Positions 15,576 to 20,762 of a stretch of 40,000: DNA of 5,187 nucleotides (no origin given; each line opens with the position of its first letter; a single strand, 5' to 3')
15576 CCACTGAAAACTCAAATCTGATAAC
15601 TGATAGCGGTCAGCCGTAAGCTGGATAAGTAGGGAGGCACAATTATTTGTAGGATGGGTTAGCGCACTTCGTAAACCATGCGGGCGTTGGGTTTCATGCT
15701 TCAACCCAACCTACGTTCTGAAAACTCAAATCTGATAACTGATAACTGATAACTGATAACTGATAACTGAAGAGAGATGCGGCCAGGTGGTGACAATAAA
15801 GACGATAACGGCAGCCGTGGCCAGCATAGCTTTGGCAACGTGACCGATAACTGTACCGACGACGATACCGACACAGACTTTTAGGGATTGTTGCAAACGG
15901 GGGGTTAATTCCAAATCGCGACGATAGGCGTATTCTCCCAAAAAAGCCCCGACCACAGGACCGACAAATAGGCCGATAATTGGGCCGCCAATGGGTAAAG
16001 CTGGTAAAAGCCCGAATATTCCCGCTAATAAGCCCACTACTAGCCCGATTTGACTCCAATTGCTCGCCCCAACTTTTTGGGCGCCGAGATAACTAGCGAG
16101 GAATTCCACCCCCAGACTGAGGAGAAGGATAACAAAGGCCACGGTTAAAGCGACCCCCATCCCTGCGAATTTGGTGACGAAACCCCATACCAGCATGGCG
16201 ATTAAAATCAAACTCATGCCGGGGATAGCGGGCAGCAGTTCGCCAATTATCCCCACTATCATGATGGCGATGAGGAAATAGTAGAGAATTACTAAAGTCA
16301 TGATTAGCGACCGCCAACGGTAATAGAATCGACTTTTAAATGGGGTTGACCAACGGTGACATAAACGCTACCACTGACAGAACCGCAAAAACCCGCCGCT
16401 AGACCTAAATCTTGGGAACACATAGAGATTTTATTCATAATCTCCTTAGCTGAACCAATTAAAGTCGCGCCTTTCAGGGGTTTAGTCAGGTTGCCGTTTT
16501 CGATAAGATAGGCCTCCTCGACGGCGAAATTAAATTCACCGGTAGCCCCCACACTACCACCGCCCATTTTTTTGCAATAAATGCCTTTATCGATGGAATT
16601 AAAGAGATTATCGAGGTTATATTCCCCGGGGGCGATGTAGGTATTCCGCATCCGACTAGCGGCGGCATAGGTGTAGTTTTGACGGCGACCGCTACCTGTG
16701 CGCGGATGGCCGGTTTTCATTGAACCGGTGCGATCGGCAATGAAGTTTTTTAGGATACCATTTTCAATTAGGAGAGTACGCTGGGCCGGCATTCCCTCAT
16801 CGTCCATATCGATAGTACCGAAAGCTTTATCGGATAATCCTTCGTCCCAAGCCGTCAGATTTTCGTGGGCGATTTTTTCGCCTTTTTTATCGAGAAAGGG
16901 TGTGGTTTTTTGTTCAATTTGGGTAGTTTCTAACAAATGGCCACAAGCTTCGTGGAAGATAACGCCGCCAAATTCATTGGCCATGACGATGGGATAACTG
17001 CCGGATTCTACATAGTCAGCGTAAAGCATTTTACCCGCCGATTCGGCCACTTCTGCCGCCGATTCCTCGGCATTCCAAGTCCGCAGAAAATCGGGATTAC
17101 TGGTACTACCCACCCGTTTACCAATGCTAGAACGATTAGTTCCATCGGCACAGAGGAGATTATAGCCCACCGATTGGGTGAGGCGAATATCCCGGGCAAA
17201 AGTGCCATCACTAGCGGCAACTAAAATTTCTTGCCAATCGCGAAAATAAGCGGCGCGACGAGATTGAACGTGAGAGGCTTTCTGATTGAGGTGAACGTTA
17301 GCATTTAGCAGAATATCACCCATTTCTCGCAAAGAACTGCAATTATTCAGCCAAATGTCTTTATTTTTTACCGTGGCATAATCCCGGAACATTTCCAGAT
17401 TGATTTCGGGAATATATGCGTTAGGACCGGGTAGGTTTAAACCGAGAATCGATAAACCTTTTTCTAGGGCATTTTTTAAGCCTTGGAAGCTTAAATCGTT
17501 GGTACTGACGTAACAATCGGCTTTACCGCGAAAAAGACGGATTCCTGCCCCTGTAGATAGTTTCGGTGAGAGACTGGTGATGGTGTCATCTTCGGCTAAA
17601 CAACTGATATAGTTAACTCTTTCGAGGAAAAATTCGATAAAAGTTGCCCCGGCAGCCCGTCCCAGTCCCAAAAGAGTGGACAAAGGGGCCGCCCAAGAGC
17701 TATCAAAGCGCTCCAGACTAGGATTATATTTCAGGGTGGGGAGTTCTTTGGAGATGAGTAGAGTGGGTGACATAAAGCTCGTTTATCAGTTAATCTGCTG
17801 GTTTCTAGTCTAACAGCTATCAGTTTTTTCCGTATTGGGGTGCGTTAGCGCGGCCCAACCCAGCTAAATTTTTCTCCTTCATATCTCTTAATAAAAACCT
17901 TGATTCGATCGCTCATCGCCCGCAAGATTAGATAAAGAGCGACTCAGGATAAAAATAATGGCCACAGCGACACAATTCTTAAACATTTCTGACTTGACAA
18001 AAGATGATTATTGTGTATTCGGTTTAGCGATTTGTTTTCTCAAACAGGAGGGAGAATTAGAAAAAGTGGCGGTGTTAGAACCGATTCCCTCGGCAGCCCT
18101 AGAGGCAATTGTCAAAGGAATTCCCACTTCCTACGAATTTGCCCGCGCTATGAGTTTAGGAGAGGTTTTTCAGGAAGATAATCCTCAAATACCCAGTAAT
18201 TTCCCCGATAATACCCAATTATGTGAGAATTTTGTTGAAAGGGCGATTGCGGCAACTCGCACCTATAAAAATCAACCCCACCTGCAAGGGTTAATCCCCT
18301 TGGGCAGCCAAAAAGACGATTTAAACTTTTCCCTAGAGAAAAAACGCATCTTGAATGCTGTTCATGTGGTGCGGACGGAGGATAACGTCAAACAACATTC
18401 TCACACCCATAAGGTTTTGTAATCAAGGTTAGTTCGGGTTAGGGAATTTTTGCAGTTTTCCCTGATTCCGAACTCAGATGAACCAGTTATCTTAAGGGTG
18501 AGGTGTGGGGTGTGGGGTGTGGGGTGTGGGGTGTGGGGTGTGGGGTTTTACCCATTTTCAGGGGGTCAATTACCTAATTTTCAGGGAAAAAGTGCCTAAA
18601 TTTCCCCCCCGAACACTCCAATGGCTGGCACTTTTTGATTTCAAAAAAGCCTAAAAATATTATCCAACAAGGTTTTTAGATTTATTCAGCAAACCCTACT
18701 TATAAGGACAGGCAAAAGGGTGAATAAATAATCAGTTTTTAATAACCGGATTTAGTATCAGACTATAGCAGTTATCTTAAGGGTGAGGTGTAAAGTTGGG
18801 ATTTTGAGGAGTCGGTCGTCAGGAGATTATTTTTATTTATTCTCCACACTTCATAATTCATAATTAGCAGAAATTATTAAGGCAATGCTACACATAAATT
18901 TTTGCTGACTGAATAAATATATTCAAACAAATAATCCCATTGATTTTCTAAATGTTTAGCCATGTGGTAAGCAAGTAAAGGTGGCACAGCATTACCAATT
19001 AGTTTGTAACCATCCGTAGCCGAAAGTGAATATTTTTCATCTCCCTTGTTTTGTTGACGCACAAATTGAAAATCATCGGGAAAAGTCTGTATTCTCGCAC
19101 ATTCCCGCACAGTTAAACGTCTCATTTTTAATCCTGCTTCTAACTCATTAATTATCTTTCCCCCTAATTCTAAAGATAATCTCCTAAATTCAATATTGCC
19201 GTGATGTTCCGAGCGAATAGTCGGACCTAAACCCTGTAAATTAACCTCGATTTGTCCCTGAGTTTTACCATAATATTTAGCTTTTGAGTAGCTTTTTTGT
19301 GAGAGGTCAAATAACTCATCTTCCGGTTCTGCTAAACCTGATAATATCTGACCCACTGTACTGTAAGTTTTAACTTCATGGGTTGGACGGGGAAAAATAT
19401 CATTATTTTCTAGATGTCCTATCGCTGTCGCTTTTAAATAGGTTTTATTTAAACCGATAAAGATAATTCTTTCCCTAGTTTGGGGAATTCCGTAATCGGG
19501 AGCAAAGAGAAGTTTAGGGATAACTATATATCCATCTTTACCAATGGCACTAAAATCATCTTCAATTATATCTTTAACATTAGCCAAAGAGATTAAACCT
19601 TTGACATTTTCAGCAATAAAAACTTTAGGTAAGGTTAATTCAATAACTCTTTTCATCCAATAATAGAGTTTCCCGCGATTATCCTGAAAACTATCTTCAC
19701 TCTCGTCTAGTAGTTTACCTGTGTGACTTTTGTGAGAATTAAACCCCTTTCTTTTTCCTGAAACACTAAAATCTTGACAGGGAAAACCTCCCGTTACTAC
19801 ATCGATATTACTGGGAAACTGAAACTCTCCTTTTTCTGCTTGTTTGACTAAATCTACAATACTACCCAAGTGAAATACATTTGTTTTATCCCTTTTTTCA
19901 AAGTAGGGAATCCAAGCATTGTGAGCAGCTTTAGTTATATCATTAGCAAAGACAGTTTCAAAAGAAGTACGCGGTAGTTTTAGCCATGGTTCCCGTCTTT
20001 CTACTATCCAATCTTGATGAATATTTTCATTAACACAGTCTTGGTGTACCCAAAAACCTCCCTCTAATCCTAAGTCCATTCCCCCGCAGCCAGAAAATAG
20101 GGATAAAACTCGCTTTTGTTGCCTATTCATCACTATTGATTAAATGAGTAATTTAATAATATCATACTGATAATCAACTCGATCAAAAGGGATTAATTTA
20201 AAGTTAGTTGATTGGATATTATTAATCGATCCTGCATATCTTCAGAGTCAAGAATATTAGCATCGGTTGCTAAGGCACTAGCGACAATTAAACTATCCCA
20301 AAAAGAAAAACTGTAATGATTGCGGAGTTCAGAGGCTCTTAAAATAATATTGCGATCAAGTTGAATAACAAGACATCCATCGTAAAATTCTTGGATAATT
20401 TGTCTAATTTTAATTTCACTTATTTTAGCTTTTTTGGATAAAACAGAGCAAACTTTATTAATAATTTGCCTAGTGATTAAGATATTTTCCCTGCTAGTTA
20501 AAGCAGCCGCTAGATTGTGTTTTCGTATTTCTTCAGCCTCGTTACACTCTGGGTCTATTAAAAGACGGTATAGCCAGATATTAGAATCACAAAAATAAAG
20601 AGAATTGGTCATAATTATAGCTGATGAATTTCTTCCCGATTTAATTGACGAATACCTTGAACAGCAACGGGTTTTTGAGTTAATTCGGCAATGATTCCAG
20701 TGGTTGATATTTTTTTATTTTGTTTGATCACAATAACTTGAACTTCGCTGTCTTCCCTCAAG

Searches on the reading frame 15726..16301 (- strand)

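Call 47: search_protein_families(library=pfam, proteins=[window:15726-16301:-], max_evalue=0.001)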
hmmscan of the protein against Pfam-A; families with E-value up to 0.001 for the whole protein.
window:15726-16301:- (191 aa): 1 family
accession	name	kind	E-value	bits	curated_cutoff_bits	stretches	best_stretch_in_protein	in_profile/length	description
PF04306.18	DUF456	-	6.7e-29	101.4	29.4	1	22-171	1-138/139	Protein of unknown function (DUF456)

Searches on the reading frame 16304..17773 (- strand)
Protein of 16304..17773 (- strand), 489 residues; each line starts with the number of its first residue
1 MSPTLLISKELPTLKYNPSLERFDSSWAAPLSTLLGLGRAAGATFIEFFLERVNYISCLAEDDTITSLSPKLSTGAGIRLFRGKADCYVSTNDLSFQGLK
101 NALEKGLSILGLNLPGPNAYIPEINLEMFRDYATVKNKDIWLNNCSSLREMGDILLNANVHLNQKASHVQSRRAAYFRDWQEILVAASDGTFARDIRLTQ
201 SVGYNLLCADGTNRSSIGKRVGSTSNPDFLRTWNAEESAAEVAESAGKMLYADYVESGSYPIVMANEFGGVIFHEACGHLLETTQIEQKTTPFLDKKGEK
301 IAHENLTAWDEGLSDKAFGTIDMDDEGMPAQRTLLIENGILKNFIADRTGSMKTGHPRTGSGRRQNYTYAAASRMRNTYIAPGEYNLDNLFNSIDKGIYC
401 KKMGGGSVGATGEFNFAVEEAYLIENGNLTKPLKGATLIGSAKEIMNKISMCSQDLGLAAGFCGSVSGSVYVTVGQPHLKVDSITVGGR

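Call 47: search_protein_families(library=pfam, proteins=[window:16304-17773:-], max_evalue=0.001)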
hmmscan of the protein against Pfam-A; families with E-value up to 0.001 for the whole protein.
window:16304-17773:- (489 aa): 3 families
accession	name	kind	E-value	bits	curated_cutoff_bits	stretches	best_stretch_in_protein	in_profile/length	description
PF19289.4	PmbA_TldD_3rd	-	5.2e-60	202.8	22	1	257-488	1-220/220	PmbA/TldA metallopeptidase C-terminal domain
PF01523.21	PmbA_TldD_1st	-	4.2e-08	33.7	20.9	1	47-108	2-63/65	PmbA/TldA metallopeptidase domain 1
PF19290.4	PmbA_TldD_2nd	-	8.5e-07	29.9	20.9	1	154-249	14-108/109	PmbA/TldA metallopeptidase central domain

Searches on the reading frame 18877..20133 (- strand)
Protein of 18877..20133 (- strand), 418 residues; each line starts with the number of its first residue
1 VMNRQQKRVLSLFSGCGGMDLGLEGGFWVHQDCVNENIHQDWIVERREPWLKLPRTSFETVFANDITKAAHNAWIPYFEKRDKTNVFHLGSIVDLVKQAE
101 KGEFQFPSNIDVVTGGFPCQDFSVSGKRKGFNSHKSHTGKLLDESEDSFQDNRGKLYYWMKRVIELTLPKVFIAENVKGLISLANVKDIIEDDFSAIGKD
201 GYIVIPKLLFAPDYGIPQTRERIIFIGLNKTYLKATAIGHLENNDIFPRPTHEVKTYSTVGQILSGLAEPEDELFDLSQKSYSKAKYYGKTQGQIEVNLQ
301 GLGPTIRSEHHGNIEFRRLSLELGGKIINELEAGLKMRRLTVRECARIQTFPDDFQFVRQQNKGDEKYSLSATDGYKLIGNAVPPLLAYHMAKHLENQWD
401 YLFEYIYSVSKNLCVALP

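Call 47: search_protein_families(library=pfam, proteins=[window:18877-20133:-], max_evalue=0.001)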
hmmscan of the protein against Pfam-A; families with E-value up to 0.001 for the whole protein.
window:18877-20133:- (418 aa): 1 family
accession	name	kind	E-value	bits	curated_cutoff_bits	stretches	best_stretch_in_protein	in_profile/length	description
PF00145.23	DNA_methylase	-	1.3e-54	186.2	22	1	8-396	2-323/324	C-5 cytosine-specific DNA methylase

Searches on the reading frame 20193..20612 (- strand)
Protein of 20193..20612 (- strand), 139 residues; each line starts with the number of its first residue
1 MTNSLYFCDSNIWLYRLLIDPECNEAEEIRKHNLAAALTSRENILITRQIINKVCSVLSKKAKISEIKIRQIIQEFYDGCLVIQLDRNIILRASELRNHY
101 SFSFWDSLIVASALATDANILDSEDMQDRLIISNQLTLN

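Call 47: search_protein_families(library=pfam, proteins=[window:20193-20612:-], max_evalue=0.001)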
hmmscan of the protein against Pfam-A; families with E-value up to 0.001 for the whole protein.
window:20193-20612:- (139 aa): 1 family
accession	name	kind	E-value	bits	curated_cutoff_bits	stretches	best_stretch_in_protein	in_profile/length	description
PF01850.27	PIN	-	6.7e-09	36.8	23.6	1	6-125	1-111/120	PIN domain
